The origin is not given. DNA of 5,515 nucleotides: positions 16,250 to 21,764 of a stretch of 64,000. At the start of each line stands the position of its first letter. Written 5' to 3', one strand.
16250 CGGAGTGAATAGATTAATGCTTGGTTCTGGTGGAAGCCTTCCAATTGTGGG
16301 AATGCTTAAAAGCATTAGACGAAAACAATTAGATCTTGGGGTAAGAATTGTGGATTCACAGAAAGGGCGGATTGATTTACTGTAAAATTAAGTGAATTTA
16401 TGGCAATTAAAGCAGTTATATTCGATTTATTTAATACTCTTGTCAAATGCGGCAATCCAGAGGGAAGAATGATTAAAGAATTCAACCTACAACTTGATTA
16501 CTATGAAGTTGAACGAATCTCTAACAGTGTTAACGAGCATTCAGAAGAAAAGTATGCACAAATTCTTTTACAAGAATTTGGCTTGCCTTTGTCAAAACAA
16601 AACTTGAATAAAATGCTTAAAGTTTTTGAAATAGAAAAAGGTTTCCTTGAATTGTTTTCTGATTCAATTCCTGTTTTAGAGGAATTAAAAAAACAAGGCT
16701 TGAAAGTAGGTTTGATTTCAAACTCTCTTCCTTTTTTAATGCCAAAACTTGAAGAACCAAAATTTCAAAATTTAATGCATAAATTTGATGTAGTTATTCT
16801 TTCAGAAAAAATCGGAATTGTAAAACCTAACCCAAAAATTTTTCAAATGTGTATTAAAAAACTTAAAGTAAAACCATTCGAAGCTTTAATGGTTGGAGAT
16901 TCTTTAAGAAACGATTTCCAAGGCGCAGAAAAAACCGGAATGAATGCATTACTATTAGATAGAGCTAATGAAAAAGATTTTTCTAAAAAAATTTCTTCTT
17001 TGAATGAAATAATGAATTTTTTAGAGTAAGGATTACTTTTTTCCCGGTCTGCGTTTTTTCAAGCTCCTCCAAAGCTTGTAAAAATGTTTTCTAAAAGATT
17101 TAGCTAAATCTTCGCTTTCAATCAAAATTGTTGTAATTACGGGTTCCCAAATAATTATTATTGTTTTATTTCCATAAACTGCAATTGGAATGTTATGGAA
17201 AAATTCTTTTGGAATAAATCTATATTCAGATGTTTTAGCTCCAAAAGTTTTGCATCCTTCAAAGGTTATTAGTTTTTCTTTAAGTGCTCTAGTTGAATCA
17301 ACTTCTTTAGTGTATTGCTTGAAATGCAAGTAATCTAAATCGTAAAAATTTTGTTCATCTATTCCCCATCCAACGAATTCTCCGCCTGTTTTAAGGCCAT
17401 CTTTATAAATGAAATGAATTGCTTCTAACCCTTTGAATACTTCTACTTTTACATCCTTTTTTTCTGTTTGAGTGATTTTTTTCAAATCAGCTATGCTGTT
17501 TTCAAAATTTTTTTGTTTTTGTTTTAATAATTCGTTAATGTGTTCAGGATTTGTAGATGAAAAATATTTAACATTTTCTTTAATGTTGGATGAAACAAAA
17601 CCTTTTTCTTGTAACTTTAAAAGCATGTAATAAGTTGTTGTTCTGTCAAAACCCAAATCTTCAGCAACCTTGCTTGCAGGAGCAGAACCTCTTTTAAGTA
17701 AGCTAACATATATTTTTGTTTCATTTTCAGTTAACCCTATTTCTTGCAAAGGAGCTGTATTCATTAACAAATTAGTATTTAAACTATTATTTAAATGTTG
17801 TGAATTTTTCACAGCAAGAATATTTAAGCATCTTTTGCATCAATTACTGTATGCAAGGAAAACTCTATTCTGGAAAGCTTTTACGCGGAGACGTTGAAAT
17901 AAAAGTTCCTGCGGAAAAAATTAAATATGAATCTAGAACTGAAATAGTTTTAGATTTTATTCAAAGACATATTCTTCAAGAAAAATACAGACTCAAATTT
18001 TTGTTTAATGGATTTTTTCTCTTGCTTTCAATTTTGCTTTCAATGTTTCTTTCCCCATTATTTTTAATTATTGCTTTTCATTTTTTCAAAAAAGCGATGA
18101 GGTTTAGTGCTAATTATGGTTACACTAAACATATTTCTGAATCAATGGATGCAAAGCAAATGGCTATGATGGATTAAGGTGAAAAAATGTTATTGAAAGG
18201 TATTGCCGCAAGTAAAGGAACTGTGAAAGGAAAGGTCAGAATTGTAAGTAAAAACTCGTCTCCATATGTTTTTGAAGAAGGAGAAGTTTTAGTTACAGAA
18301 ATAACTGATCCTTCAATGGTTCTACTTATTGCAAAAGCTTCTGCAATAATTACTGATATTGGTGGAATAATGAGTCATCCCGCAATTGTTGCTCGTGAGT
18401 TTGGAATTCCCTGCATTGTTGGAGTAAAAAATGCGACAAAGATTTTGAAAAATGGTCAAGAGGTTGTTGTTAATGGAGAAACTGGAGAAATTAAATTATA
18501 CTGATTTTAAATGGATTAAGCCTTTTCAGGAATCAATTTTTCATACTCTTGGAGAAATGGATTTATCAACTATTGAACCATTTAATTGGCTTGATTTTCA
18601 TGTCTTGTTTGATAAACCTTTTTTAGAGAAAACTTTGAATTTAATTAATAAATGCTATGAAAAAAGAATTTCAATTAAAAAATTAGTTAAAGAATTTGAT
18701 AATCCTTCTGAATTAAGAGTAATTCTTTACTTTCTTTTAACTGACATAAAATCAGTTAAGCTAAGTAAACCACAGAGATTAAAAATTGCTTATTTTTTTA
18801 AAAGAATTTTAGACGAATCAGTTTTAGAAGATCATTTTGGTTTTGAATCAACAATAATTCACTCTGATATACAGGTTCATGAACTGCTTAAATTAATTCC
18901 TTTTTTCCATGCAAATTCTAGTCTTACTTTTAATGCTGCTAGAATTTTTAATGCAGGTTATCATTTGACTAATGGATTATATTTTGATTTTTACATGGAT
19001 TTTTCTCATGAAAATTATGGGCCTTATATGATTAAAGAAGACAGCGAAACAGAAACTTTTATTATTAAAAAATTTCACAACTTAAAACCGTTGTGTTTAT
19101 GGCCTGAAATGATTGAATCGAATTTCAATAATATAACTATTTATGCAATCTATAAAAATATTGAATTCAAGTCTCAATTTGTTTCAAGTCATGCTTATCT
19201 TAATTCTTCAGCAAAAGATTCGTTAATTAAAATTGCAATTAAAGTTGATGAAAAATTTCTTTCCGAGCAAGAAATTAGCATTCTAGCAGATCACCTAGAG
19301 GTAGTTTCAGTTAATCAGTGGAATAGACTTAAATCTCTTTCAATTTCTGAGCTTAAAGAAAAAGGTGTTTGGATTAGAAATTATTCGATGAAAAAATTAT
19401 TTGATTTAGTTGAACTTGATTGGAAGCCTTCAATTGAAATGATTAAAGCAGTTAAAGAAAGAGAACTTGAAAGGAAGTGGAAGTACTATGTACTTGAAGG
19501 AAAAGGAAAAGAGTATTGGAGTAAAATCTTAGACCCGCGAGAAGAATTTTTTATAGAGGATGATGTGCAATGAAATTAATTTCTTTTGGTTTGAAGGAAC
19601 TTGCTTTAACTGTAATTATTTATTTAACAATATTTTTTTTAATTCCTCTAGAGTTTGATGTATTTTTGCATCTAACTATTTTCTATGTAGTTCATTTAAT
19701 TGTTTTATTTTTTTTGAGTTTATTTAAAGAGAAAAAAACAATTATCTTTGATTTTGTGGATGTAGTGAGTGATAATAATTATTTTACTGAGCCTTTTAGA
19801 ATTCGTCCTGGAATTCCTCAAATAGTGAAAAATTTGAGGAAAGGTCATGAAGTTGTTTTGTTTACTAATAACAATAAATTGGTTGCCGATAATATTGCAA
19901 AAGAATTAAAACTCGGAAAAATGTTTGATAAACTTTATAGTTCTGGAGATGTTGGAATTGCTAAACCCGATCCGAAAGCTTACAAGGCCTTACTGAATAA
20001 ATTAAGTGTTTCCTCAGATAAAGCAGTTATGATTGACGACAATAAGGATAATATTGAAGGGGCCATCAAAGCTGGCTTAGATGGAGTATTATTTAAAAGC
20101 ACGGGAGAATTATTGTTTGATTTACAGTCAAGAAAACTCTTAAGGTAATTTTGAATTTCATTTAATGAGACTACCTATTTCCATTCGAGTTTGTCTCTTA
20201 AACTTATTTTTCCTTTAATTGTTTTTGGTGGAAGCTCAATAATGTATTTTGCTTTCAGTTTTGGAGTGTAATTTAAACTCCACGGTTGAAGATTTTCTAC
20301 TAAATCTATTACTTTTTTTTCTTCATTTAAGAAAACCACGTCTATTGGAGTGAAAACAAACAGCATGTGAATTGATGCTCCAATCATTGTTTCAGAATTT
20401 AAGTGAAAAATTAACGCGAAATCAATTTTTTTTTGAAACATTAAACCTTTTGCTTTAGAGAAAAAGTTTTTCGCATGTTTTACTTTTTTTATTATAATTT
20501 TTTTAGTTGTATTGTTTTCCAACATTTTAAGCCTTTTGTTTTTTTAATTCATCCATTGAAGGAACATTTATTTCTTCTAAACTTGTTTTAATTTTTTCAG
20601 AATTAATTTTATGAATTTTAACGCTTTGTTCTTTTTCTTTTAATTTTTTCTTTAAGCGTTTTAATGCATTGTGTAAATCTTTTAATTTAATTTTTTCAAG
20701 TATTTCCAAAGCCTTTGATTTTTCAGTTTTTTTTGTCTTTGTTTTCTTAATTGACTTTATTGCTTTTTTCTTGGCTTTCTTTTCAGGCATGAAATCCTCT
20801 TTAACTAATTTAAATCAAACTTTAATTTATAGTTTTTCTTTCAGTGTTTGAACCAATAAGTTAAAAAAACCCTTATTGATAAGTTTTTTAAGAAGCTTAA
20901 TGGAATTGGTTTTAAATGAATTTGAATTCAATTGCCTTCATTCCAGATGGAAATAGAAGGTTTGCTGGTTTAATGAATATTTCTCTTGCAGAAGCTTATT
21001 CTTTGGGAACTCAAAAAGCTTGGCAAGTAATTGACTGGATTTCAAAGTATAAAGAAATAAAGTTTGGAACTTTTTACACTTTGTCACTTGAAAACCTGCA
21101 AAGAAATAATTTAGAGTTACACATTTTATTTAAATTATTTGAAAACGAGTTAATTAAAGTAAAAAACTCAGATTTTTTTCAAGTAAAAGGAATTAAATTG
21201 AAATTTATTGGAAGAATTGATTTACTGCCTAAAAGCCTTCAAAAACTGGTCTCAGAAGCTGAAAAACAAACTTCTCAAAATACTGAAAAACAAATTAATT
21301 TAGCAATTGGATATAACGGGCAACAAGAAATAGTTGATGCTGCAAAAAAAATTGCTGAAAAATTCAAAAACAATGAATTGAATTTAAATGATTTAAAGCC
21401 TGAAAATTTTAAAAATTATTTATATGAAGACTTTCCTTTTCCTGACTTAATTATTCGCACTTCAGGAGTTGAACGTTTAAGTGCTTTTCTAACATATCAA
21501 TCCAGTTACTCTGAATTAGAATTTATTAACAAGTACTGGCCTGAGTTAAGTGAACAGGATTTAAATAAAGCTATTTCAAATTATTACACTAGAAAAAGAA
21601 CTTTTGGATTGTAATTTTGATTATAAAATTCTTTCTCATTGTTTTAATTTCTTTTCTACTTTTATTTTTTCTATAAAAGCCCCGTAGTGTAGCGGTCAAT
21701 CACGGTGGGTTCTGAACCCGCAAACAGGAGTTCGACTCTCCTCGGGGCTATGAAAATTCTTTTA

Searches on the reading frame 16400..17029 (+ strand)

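Call 27: search_protein_families(library=pfam, proteins=[window:16400-17029:+], max_evalue=0.0001)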
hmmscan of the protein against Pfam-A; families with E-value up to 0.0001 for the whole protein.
window:16400-17029:+ (209 aa): 3 families
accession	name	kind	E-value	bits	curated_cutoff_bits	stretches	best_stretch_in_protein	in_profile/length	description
PF00702.32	Hydrolase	-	9.1e-22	78.8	26.4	1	3-178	1-189/191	haloacid dehalogenase-like hydrolase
PF13419.12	HAD_2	-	2.6e-21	77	23.8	1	6-184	1-176/178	Haloacid dehalogenase-like hydrolase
PF13242.12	Hydrolase_like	-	1.5e-09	38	22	1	142-187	4-49/75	HAD-hyrolase-like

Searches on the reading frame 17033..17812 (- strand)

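Call 62: search_protein_families(library=pfam, proteins=[window:17033-17812:-], max_evalue=0.0001)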
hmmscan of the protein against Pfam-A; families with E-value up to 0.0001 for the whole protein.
window:17033-17812:- (259 aa): 1 family
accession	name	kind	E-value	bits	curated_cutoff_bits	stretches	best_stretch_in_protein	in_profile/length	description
PF01978.25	TrmB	-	6.7e-15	55.1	25.6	1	22-89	1-67/68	Sugar-specific transcriptional regulator TrmB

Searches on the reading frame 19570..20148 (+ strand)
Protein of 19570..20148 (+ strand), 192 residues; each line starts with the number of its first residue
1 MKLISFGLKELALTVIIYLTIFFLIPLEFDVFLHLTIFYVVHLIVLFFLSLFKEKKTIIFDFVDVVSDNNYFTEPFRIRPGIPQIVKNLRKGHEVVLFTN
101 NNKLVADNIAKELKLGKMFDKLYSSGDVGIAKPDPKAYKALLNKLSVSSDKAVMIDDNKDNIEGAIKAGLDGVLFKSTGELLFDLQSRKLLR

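Call 62: search_protein_families(library=pfam, proteins=[window:19570-20148:+], max_evalue=0.0001)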
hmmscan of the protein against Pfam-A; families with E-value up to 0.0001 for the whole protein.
window:19570-20148:+ (192 aa): 4 families
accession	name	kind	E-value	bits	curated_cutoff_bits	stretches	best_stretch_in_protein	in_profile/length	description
PF00702.32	Hydrolase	-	3.2e-19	70.5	26.4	1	56-169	80-191/191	haloacid dehalogenase-like hydrolase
PF13419.12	HAD_2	-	9.1e-17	62.2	23.8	1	61-171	64-174/178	Haloacid dehalogenase-like hydrolase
PF03031.24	NIF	-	1.3e-08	35.1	21.8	1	63-169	26-128/160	NLI interacting factor-like phosphatase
PF13242.12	Hydrolase_like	-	2e-07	31.3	22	1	131-177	3-50/75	HAD-hyrolase-like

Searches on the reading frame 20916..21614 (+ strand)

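Call 62: search_protein_families(library=pfam, proteins=[window:20916-21614:+], max_evalue=0.0001)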
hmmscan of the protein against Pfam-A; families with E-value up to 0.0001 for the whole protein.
window:20916-21614:+ (232 aa): 1 family
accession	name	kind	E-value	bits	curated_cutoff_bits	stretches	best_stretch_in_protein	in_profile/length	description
PF01255.24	Prenyltransf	-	8e-60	202.6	27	1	9-231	1-219/219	Putative undecaprenyl diphosphate synthase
